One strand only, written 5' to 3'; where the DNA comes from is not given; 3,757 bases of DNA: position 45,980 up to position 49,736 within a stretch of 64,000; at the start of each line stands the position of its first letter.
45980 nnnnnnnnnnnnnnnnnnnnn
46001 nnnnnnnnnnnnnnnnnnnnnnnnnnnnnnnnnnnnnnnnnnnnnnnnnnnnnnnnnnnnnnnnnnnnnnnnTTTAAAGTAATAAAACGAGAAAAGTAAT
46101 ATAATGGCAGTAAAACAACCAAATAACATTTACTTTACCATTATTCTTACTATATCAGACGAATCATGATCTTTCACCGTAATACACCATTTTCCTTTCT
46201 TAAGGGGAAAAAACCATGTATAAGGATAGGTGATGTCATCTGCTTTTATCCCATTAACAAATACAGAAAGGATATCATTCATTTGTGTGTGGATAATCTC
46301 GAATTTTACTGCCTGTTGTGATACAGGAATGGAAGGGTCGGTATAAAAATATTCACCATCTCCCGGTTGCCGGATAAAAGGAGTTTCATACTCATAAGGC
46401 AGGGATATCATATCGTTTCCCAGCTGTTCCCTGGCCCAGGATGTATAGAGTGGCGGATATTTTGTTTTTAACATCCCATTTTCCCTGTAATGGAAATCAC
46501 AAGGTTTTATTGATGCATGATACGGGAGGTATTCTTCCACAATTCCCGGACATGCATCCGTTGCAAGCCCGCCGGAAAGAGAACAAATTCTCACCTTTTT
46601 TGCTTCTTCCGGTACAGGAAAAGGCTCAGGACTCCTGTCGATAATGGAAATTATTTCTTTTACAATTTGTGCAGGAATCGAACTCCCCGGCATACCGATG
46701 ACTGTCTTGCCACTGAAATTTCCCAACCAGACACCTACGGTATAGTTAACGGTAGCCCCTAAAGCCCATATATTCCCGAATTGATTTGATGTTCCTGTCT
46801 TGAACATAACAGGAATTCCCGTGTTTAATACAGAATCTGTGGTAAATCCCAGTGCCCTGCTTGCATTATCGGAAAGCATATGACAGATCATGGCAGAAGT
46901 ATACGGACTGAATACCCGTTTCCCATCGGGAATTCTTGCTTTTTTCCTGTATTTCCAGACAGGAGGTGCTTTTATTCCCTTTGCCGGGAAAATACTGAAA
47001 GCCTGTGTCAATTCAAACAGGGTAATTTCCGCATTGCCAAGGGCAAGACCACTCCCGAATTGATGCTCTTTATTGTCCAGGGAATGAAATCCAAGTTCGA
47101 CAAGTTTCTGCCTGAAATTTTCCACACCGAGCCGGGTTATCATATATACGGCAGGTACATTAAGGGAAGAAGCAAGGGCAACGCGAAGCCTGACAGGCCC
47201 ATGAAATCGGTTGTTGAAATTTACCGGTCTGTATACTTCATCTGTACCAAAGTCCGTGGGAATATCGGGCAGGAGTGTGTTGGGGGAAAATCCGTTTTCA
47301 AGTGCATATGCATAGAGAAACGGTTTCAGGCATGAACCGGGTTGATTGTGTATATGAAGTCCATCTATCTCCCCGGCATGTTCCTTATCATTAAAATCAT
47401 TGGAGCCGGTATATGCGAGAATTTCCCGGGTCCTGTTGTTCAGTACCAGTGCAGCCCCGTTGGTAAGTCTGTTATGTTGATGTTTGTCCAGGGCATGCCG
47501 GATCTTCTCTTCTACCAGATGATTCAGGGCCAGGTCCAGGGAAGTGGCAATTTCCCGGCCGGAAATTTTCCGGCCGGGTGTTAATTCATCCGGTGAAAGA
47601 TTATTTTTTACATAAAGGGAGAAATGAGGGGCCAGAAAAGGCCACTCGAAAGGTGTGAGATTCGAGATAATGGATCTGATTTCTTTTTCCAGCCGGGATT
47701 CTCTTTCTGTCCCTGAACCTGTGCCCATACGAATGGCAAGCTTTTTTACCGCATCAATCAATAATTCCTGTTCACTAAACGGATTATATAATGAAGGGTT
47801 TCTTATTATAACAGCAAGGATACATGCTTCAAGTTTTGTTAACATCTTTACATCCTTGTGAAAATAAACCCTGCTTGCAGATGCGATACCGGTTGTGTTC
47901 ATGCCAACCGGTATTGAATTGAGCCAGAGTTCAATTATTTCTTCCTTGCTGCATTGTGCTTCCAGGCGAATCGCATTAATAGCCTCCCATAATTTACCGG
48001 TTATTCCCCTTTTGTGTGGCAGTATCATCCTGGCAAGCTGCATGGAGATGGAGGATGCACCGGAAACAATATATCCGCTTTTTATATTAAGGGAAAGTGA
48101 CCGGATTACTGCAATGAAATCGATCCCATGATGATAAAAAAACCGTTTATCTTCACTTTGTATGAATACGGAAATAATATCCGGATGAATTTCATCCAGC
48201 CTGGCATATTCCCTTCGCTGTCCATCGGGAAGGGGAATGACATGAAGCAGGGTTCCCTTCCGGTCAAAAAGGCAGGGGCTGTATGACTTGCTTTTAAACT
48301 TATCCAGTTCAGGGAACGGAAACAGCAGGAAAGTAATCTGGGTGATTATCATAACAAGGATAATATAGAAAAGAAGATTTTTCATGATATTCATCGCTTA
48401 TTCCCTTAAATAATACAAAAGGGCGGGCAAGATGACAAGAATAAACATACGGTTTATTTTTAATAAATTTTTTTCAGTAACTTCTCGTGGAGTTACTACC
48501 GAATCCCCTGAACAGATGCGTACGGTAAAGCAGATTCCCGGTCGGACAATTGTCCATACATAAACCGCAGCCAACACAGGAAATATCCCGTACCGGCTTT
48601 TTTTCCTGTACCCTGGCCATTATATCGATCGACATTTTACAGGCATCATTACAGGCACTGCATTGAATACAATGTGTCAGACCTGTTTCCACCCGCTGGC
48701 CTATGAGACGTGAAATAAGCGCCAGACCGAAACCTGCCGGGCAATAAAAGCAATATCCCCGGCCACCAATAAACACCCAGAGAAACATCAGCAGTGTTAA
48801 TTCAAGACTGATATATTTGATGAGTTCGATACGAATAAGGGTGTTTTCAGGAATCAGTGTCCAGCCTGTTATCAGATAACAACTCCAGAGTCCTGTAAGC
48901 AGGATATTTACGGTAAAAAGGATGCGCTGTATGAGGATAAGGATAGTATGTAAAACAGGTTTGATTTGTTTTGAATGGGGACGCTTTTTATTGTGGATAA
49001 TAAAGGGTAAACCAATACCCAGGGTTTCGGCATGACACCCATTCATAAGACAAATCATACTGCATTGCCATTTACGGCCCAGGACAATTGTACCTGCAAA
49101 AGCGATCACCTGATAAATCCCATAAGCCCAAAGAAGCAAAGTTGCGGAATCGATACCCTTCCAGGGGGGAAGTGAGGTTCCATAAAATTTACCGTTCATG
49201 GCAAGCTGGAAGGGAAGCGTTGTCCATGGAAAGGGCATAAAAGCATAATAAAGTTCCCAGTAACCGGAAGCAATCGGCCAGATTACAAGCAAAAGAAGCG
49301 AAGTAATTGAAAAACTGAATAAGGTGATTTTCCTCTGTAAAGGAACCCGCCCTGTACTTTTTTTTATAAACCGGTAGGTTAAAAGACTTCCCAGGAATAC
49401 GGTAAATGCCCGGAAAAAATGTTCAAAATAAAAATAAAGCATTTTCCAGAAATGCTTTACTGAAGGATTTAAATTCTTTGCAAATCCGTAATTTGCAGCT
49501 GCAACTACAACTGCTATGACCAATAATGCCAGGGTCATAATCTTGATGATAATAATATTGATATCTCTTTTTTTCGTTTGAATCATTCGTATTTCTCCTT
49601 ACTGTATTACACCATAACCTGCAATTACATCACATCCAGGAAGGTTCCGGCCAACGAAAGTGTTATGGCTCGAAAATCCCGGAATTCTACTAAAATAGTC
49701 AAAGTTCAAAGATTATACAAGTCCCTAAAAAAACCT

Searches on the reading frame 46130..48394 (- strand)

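Call 75: search_protein_families(library=pfam, proteins=[window:46130-48394:-], max_evalue=0.00001)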
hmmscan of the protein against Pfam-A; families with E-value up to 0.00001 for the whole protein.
window:46130-48394:- (754 aa): 2 families
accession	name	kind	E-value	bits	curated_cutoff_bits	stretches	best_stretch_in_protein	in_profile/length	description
PF00912.28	Transgly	-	9.1e-47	159.2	27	1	51-219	6-173/178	Transglycosylase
PF00905.27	Transpeptidase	-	4.1e-23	82.5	22.1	1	313-541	1-247/299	Penicillin binding protein transpeptidase domain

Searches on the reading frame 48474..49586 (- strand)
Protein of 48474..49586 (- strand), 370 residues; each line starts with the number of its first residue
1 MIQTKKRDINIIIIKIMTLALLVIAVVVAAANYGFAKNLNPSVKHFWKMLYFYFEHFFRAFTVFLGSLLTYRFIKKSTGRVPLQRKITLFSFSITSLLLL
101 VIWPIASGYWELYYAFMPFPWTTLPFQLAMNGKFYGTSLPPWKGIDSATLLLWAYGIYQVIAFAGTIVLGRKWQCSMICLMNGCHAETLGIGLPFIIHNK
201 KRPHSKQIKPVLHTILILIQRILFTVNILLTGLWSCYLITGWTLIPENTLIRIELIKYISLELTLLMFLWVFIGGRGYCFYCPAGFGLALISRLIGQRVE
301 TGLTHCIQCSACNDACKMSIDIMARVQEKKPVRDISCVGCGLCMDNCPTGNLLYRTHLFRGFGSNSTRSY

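Call 76: search_protein_families(library=pfam, proteins=[window:48474-49586:-], max_evalue=0.00001)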
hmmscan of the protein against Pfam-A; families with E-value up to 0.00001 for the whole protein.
window:48474-49586:- (370 aa): 3 families
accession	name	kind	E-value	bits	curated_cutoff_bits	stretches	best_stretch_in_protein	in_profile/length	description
PF14697.11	Fer4_21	-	1.7e-07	31.7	35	1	305-349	7-53/59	4Fe-4S dicluster domain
PF13187.11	Fer4_9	-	1.5e-06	28.5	27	1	305-350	1-50/52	4Fe-4S dicluster domain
PF12838.12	Fer4_7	-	7.7e-06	26.7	27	1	305-350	1-51/52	4Fe-4S dicluster domain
